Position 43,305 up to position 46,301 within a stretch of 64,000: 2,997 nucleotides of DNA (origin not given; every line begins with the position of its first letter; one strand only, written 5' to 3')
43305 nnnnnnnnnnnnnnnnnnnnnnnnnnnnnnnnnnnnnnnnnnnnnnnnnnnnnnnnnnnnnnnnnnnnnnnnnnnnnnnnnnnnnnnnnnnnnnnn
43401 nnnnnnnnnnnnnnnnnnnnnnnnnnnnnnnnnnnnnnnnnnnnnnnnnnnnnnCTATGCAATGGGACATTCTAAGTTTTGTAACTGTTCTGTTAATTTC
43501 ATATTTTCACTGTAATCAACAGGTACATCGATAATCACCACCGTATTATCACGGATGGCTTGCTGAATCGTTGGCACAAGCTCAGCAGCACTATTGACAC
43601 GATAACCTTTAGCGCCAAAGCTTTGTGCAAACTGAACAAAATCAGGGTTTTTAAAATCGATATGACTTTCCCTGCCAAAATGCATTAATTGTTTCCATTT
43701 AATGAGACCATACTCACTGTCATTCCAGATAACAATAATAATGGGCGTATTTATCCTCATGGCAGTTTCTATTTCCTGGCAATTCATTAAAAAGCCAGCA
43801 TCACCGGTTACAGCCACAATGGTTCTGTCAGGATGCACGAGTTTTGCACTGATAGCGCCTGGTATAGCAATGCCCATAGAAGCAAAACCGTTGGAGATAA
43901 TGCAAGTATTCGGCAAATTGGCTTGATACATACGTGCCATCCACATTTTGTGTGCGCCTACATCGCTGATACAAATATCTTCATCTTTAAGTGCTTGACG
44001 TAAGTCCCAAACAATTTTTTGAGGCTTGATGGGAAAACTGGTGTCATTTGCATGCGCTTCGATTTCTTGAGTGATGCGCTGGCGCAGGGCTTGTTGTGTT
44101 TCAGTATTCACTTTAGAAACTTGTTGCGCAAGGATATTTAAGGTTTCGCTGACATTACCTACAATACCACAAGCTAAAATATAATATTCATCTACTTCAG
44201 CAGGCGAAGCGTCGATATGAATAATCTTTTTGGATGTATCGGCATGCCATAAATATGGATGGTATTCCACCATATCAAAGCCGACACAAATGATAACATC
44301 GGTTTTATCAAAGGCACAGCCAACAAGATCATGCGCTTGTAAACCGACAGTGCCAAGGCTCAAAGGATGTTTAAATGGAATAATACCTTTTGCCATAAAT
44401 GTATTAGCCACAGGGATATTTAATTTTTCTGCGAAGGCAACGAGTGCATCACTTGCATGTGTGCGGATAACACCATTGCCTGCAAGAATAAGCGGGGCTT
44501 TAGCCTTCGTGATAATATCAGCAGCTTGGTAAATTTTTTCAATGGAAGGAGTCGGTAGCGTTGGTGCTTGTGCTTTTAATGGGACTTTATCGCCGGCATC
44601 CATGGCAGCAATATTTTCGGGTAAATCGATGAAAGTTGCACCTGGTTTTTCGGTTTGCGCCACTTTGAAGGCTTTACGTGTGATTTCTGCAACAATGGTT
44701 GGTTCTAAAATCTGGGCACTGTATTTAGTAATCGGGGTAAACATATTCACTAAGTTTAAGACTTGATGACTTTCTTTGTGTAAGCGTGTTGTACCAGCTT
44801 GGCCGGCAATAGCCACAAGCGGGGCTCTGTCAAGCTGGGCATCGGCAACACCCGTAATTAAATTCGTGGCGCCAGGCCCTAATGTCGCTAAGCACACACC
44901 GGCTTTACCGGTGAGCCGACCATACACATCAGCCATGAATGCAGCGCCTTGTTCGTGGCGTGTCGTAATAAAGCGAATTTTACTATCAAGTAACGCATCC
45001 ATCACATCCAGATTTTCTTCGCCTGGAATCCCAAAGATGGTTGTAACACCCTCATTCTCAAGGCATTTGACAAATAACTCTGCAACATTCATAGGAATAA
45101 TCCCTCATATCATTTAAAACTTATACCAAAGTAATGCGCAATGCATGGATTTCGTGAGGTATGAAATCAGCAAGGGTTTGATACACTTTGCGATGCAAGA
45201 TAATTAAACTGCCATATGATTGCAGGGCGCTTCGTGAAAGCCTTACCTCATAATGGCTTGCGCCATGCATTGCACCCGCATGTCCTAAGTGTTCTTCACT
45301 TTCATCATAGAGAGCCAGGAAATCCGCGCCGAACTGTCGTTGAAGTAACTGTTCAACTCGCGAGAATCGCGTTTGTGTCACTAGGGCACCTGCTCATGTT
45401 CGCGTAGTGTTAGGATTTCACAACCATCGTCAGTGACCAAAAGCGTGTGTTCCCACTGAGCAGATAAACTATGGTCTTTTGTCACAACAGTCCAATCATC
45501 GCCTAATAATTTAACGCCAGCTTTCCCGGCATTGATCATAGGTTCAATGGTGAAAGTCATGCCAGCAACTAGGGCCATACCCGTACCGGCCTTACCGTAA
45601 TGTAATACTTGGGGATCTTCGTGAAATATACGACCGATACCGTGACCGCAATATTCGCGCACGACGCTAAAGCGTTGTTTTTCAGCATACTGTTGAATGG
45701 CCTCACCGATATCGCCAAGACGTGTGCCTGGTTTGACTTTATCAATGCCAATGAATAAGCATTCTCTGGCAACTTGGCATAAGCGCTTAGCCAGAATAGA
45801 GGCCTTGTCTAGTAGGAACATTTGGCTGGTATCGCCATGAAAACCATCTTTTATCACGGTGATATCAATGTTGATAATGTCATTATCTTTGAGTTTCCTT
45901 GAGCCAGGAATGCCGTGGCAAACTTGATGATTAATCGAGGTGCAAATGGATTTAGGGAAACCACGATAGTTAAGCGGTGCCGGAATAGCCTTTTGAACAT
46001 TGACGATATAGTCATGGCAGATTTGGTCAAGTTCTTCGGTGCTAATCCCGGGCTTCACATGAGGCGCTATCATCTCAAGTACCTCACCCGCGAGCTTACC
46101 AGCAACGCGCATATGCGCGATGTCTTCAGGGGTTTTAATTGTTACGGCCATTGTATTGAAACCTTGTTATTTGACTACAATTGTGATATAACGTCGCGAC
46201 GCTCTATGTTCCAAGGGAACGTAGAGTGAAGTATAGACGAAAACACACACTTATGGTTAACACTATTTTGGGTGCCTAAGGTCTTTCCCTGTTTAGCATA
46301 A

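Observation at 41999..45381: Operon appended to map-bolA: acetolactate-synthase-like ThDP enzyme plus aldehyde dehydrogenase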

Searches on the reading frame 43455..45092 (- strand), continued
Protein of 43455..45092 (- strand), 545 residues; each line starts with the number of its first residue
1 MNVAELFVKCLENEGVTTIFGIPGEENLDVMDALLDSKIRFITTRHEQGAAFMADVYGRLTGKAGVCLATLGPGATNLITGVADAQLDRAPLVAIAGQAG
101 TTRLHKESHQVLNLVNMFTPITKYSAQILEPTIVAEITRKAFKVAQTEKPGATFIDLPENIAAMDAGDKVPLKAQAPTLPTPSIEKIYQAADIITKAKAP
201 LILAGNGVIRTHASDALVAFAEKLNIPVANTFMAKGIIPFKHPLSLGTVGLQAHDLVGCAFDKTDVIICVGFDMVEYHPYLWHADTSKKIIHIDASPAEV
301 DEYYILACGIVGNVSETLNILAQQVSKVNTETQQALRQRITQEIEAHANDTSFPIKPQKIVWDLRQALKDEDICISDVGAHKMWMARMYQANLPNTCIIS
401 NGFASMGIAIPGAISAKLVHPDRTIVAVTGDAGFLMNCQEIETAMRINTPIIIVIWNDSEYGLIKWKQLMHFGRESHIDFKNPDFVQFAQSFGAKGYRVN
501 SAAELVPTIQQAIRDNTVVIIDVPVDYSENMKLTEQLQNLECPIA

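Call 66: search_protein_families(library=ncbifam, max_evalue=1e-10, proteins=[L128:6301-7707:-, L129:1321-2724:-, L197:6265-7677:-])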
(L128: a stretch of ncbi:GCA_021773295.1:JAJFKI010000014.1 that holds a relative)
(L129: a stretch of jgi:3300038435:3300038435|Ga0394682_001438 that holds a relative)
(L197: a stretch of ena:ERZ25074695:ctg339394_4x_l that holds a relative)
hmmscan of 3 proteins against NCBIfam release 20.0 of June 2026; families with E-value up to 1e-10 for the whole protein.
L128:6301-7707:- (468 aa): 16 families
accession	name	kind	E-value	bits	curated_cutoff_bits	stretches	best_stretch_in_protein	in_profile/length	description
TIGR03813.2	Gln_GABA_anti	equivalog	3.9e-140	468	650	1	9-462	2-460/479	glutamine/gamma-aminobutyrate antiporter GadC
NF053662.1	Glu_GABA_anti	equivalog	3.3e-132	441.8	640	1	11-462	2-448/468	glutamate/gamma-aminobutyrate antiporter GadC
NF040513.1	antiport_TyrP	equivalog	7.9e-93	311.6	630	1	9-461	3-460/465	tyrosine-tyramine antiporter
TIGR00910.1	2A0307_GadC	equivalog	1.1e-79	268.4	673.5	1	8-458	10-465/511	glutamate/gamma-aminobutyrate antiporter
TIGR00909.1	2A0306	subfamily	7.1e-26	91.1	556.8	1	8-418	2-402/429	amino acid transporter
NF011775.0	PRK15238.1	equivalog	2.4e-24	86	400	1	7-259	5-273/500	glutamate/gamma-aminobutyrate family transporter YjeM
TIGR00905.1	2A0302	subfamily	6.1e-24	84.6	409.05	1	39-420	42-407/473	basic amino acid/polyamine antiporter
NF007929.0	PRK10644.1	equivalog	1.6e-21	76.5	574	1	46-412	47-404/445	arginine/agmatine antiporter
NF007938.0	PRK10655.1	equivalog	1.3e-20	74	409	1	8-416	8-405/438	putrescine-ornithine antiporter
TIGR04298.1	his_histam_anti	equivalog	1.8e-20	73.6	750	1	40-451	34-426/429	histidine-histamine antiporter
TIGR00908.1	2A0305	equivalog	1.1e-16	60.8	381.75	1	9-428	7-409/442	ethanolamine permease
TIGR04299.1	antiport_PotE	equivalog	3.4e-15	56.2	560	1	16-420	14-400/430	putrescine-ornithine antiporter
TIGR00911.1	2A0308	subfamily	7.5e-15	54.4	701.8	1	37-428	81-453/505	L-type amino acid transporter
NF007754.0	PRK10435.1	equivalog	1.3e-14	54.1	585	1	37-412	36-403/443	cadaverine/lysine antiporter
TIGR00913.1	2A0310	subfamily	1.7e-13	50.1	578.7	1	38-452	36-461/480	amino acid permease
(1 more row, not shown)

L129:1321-2724:- (467 aa): 16 families
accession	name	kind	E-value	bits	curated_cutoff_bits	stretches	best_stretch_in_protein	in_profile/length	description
TIGR03813.2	Gln_GABA_anti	equivalog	1.3e-133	446.5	650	1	6-456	2-457/479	glutamine/gamma-aminobutyrate antiporter GadC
NF053662.1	Glu_GABA_anti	equivalog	2.6e-130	435.5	640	1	8-455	2-444/468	glutamate/gamma-aminobutyrate antiporter GadC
NF040513.1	antiport_TyrP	equivalog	6.1e-89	298.8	630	1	4-455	1-457/465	tyrosine-tyramine antiporter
TIGR00910.1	2A0307_GadC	equivalog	6.3e-72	242.8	673.5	1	4-455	9-465/511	glutamate/gamma-aminobutyrate antiporter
TIGR00909.1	2A0306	subfamily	8.8e-24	84.2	556.8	1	30-399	31-390/429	amino acid transporter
TIGR00905.1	2A0302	subfamily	4.3e-23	81.9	409.05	1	47-419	52-424/473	basic amino acid/polyamine antiporter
TIGR00908.1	2A0305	equivalog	3.3e-18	65.8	381.75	1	5-408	6-395/442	ethanolamine permease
NF011775.0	PRK15238.1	equivalog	8.3e-18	64.4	400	1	5-253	6-270/500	glutamate/gamma-aminobutyrate family transporter YjeM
TIGR04298.1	his_histam_anti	equivalog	1.2e-17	64.3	750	1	36-386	32-376/429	histidine-histamine antiporter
NF007929.0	PRK10644.1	equivalog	4e-17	62.1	574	1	31-391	36-384/445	arginine/agmatine antiporter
TIGR00911.1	2A0308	subfamily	1.3e-16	60.2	701.8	1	33-429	80-458/505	L-type amino acid transporter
NF007938.0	PRK10655.1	equivalog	5.3e-16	58.9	409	1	26-417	28-402/438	putrescine-ornithine antiporter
NF008245.0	PRK11021.1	equivalog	5.4e-13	48.7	284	1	46-417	49-398/419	L-methionine/branched-chain amino acid transporter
TIGR00906.1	2A0303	subfamily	1.5e-11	43.4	681.7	0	201-386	256-430/602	cationic amino acid transport permease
NF053761.1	BrChAATpBcaP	equivalog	3.1e-11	43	690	0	7-397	23-410/460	branched-chain amino acid transporter BcaP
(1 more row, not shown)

L197:6265-7677:- (470 aa): 21 families
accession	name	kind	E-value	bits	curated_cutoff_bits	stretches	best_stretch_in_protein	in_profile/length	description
TIGR03813.2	Gln_GABA_anti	equivalog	1.5e-145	485.9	650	1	11-467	3-464/479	glutamine/gamma-aminobutyrate antiporter GadC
NF053662.1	Glu_GABA_anti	equivalog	5.1e-136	454.4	640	1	12-466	2-451/468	glutamate/gamma-aminobutyrate antiporter GadC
NF040513.1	antiport_TyrP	equivalog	1.7e-98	330.3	630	1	10-466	3-464/465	tyrosine-tyramine antiporter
TIGR00910.1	2A0307_GadC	equivalog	5.6e-80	269.4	673.5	1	10-460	11-466/511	glutamate/gamma-aminobutyrate antiporter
TIGR00905.1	2A0302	subfamily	1.9e-26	92.9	409.05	1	37-391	40-387/473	basic amino acid/polyamine antiporter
NF011775.0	PRK15238.1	equivalog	5.7e-25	88.1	400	1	7-467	4-496/500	glutamate/gamma-aminobutyrate family transporter YjeM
TIGR00909.1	2A0306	subfamily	4.6e-24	85.1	556.8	1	34-419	31-402/429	amino acid transporter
NF007929.0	PRK10644.1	equivalog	1.1e-18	67.2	574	1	53-391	53-380/445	arginine/agmatine antiporter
TIGR00911.1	2A0308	subfamily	1.1e-18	67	701.8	1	37-431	80-455/505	L-type amino acid transporter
TIGR04298.1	his_histam_anti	equivalog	2.2e-17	63.4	750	1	43-387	36-374/429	histidine-histamine antiporter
NF053761.1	BrChAATpBcaP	equivalog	5.5e-17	61.9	690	1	4-450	16-448/460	branched-chain amino acid transporter BcaP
TIGR00907.1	2A0304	subfamily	1.5e-16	60.4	598.3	1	9-465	11-479/482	amino acid permease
NF007938.0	PRK10655.1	equivalog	4.2e-16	59.2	409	1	57-448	55-427/438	putrescine-ornithine antiporter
TIGR00908.1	2A0305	equivalog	6.4e-16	58.3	381.75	1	9-426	6-406/442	ethanolamine permease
NF008245.0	PRK11021.1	equivalog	6.5e-16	58.3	284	1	40-391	41-371/419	L-methionine/branched-chain amino acid transporter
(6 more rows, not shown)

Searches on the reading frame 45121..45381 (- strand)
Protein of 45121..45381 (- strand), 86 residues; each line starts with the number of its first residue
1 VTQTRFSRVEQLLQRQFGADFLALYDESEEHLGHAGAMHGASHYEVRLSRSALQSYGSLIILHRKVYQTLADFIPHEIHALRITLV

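Call 4: search_protein_families(library=pfam, proteins=[window:45121-45381:-])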
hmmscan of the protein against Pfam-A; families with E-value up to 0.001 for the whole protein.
window:45121-45381:- (86 aa): 1 family
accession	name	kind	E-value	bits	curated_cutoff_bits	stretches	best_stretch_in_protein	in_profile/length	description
PF01722.23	BolA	-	1.1e-12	48.6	25.7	1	13-85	1-71/76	BolA-like protein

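Call 5: search_protein_families(library=ncbifam, proteins=[window:45121-45381:-])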
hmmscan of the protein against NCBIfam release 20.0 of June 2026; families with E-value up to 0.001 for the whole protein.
window:45121-45381:- (86 aa): 1 family
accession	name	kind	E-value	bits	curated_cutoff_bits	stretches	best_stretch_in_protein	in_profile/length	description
NF008638.0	PRK11628.1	equivalog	2.5e-06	27.5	137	1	8-82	6-76/105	transcriptional regulator BolA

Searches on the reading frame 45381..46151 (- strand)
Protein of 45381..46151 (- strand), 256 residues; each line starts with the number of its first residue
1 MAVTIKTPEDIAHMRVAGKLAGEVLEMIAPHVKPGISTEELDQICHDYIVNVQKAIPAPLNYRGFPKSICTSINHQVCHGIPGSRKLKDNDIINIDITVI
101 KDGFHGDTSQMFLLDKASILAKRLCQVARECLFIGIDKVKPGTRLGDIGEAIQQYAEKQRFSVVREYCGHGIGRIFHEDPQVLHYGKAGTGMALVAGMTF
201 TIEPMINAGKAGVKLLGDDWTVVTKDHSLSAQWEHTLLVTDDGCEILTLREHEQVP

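Call 4: search_protein_families(library=pfam, proteins=[window:45381-46151:-])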
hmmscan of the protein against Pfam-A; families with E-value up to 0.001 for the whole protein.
window:45381-46151:- (256 aa): 1 family
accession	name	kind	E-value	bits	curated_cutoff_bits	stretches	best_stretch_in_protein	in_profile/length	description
PF00557.29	Peptidase_M24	-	1.7e-51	175.4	23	1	13-241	2-208/208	Metallopeptidase family M24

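Call 5: search_protein_families(library=ncbifam, proteins=[window:45381-46151:-])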
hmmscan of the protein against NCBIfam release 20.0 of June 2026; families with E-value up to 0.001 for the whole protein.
window:45381-46151:- (256 aa): 9 families
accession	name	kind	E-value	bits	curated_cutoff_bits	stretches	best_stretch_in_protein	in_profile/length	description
TIGR00500.1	met_pdase_I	equivalog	1.3e-99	332.8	171.35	1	4-249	2-246/247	type I methionyl aminopeptidase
NF008970.0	PRK12318.1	equivalog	6e-78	262.1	267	1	3-251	41-290/291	methionyl aminopeptidase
NF009533.0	PRK12897.1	equivalog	4.2e-59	199.9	488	1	3-248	2-246/248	type I methionyl aminopeptidase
NF005583.0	PRK07281.1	equivalog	1.9e-46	158.7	445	2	107-253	136-283/286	methionyl aminopeptidase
TIGR00501.1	met_pdase_II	equivalog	2.1e-25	89.9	222.65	1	13-214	7-199/295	type II methionyl aminopeptidase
NF007310.0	PRK09795.1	equivalog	1.2e-11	44.1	393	1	4-226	126-343/361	aminopeptidase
NF040821.1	dipep_PepQ_Arch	equivalog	1.4e-09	37.4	630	1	5-227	122-334/346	Xaa-Pro dipeptidase PepQ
TIGR00495.1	crvDNA_42K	hypoth_equivalog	5.6e-08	31.9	430.05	1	3-165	12-182/383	ErbB3-binding protein EBP1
NF008131.0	PRK10879.1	equivalog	2.2e-05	23.5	465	0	5-152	173-315/438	Xaa-Pro aminopeptidase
